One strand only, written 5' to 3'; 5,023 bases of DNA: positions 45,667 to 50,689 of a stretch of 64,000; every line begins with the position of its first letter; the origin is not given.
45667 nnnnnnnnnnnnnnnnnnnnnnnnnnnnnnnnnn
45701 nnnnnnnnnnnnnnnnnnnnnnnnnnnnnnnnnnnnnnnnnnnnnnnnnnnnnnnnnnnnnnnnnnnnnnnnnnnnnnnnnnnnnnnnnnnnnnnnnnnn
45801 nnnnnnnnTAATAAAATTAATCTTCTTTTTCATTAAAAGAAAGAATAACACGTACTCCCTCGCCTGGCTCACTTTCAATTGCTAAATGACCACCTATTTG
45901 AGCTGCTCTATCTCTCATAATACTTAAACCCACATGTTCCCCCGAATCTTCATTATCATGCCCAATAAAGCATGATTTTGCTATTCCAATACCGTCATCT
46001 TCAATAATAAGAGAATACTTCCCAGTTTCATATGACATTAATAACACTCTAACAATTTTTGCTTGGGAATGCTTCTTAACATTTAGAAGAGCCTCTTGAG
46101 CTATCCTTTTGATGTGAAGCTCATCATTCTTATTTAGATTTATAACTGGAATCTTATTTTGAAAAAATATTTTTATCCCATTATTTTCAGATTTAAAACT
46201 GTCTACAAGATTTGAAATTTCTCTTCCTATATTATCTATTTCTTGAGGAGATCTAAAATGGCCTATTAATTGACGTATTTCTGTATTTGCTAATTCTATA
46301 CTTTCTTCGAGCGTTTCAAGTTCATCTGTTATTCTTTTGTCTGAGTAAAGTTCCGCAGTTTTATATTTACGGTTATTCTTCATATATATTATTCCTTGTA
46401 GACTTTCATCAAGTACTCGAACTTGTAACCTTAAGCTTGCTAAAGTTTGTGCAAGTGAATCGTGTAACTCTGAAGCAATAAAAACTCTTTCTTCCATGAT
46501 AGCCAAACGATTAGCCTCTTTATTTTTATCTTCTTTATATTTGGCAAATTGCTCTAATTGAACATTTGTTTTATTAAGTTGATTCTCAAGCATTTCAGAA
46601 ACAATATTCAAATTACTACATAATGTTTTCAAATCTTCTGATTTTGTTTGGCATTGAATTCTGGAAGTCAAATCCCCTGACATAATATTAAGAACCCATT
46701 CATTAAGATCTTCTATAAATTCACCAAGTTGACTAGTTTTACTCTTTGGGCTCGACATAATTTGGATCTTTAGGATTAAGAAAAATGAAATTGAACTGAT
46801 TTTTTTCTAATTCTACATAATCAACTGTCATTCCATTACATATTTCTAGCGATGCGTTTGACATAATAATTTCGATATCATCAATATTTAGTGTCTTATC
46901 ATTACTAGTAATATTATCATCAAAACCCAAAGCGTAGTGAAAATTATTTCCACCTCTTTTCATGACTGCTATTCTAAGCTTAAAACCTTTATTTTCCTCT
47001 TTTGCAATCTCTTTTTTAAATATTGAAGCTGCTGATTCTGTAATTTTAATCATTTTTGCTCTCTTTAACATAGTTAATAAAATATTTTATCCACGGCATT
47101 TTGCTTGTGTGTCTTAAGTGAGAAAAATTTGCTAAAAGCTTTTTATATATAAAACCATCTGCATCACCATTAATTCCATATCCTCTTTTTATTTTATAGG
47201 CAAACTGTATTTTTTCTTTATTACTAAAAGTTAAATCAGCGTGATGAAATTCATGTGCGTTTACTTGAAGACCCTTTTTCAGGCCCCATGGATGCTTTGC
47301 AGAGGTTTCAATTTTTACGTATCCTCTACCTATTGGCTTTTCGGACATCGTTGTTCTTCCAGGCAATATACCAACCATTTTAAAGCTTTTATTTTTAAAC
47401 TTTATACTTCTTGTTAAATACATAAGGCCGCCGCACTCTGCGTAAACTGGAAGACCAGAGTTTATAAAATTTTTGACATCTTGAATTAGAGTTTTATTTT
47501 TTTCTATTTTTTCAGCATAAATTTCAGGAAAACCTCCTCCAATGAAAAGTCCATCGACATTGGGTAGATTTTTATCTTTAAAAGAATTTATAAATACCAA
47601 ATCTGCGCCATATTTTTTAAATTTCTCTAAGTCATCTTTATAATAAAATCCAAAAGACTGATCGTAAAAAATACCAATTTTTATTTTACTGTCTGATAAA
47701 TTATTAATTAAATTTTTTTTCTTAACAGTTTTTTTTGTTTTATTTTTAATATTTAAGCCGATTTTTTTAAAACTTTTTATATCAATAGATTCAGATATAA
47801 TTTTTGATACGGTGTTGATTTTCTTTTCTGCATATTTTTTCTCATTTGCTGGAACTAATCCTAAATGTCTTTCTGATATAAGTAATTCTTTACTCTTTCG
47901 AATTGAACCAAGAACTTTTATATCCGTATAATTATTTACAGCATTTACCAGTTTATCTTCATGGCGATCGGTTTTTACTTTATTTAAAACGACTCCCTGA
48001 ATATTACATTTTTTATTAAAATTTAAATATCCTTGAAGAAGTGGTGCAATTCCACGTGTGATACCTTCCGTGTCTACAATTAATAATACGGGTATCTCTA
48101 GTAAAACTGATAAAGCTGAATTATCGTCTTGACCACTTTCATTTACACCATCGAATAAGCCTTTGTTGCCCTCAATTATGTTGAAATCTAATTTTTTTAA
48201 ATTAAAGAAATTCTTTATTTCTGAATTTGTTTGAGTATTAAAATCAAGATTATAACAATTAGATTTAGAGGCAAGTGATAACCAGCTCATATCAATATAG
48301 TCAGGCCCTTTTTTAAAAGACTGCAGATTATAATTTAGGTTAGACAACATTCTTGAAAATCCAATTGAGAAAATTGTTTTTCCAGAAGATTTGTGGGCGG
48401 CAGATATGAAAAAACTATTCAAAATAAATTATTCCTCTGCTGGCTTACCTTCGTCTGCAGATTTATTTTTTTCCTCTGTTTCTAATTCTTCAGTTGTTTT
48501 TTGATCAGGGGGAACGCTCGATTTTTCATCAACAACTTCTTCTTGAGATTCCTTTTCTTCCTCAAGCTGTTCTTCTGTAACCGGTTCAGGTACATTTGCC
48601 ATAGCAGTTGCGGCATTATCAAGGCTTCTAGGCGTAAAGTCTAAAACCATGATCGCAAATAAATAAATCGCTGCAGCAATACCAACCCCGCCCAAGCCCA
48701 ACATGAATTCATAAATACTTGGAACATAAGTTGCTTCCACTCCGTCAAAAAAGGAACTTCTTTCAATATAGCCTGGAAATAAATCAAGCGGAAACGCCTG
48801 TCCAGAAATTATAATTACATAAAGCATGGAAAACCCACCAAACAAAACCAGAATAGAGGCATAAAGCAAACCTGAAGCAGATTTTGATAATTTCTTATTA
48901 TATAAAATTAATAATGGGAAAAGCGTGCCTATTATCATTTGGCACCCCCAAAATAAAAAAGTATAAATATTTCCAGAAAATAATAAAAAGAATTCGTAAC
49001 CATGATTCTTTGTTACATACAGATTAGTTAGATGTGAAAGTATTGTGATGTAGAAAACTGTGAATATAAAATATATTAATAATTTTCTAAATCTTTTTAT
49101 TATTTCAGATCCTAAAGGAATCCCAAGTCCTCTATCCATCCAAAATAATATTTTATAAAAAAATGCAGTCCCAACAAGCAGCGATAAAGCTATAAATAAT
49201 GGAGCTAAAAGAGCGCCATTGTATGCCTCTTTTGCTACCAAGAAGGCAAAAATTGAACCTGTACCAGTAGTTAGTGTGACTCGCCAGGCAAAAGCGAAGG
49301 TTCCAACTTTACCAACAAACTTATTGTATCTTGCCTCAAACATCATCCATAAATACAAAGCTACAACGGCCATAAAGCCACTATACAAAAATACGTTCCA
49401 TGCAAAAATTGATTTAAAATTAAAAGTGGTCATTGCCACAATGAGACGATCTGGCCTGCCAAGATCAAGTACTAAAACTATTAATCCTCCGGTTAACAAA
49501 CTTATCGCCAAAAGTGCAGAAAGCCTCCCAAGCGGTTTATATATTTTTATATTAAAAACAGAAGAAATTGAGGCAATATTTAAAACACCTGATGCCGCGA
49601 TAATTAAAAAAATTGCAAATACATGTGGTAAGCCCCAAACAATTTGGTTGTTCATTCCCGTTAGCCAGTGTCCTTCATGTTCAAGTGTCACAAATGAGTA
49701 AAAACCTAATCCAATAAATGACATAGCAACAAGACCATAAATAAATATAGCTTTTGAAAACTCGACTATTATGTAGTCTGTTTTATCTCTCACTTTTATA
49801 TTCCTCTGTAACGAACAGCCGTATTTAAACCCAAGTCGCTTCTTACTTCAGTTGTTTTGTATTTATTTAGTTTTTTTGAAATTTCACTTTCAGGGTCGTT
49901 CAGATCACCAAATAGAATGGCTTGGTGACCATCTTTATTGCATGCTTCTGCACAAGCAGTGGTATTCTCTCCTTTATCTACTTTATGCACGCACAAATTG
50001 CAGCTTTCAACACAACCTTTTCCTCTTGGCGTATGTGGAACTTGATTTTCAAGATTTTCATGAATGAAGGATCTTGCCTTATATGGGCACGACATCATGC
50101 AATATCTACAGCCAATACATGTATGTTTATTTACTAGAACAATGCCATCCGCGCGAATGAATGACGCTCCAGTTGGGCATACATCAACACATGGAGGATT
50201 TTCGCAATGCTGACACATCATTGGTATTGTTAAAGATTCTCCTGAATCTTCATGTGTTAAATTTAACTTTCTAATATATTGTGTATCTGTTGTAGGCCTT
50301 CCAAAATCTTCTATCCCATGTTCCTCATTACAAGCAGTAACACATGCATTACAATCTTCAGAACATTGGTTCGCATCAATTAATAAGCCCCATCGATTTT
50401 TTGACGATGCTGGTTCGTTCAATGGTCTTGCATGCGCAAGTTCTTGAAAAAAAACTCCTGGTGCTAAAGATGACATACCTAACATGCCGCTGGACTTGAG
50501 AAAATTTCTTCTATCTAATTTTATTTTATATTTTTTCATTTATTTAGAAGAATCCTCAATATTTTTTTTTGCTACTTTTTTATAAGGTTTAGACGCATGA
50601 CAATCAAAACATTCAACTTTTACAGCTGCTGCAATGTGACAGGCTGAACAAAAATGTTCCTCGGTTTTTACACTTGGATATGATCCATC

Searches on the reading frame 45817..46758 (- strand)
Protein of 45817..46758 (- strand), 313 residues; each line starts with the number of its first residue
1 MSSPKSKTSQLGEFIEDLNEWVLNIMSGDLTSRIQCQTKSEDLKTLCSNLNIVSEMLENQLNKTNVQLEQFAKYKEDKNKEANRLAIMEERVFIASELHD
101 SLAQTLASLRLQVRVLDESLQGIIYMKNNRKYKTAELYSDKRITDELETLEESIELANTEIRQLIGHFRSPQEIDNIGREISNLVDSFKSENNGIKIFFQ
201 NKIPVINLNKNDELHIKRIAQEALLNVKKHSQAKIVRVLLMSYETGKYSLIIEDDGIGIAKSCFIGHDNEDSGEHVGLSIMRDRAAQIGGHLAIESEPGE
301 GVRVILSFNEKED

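Call 56: search_protein_families(library=pfam, proteins=[window:45817-46758:-], max_evalue=0.00001)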
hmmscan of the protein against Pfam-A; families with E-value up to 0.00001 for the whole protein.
window:45817-46758:- (313 aa): 2 families
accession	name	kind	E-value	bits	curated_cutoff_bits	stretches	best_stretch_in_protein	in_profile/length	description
PF02518.31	HATPase_c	-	2.4e-13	50.9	26.4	1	211-310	1-109/111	Histidine kinase-, DNA gyrase B-, and HSP90-like ATPase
PF07730.19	HisKA_3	-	5.5e-10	40.1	24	1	90-172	1-67/68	Histidine kinase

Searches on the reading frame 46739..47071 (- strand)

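Call 95: search_protein_families(library=pfam, proteins=[window:46739-47071:-], max_evalue=0.001)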
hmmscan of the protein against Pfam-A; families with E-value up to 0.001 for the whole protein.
window:46739-47071:- (110 aa): 1 family
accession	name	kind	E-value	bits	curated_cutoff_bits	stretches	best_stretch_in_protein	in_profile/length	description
PF01521.26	Fe-S_biosyn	-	5.1e-10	40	26.3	1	8-99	3-99/110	Iron-sulphur cluster biosynthesis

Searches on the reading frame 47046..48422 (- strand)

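Call 56: search_protein_families(library=pfam, proteins=[window:47046-48422:-], max_evalue=0.00001)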
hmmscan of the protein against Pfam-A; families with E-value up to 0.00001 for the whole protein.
window:47046-48422:- (458 aa): 3 families
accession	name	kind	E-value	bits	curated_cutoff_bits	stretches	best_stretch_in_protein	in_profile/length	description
PF07685.20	GATase_3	-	1.1e-34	120.2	27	1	248-437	1-190/196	CobB/CobQ-like glutamine amidotransferase domain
PF13500.12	AAA_26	-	2e-10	41.3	27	1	74-179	95-193/198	AAA domain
PF01656.29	CbiA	-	1.3e-09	38.5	25.4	1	13-182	10-118/125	CobQ/CobB/MinD/ParA nucleotide binding domain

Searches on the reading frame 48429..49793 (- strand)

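Call 58: search_protein_families(library=pfam, proteins=[window:48429-49793:-], max_evalue=0.00001)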
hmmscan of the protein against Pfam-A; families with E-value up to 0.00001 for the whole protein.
window:48429-49793:- (454 aa): 1 family
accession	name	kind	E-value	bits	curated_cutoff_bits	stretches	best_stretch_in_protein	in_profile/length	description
PF03916.19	NrfD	-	2.8e-45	155.8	25.8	1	44-334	2-311/313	Polysulphide reductase, NrfD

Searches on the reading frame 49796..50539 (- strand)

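Call 58: search_protein_families(library=pfam, proteins=[window:49796-50539:-], max_evalue=0.00001)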
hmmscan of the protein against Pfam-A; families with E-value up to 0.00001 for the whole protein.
window:49796-50539:- (247 aa): 6 families
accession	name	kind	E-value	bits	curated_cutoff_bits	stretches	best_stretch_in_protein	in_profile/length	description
PF13247.11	Fer4_11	-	1.5e-12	48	26.2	1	104-201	5-91/100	4Fe-4S dicluster domain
PF12838.12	Fer4_7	-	4.7e-09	37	27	0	62-125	4-52/52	4Fe-4S dicluster domain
PF13187.11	Fer4_9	-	1.8e-07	31.5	27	0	59-125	2-51/52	4Fe-4S dicluster domain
PF12837.12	Fer4_6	-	1.2e-06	28.7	25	1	133-155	1-23/24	4Fe-4S binding domain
PF14697.11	Fer4_21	-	5.7e-06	26.8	35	0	136-185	3-49/59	4Fe-4S dicluster domain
PF13237.11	Fer4_10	-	7.2e-06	26.3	25.5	0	135-200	3-52/53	4Fe-4S dicluster domain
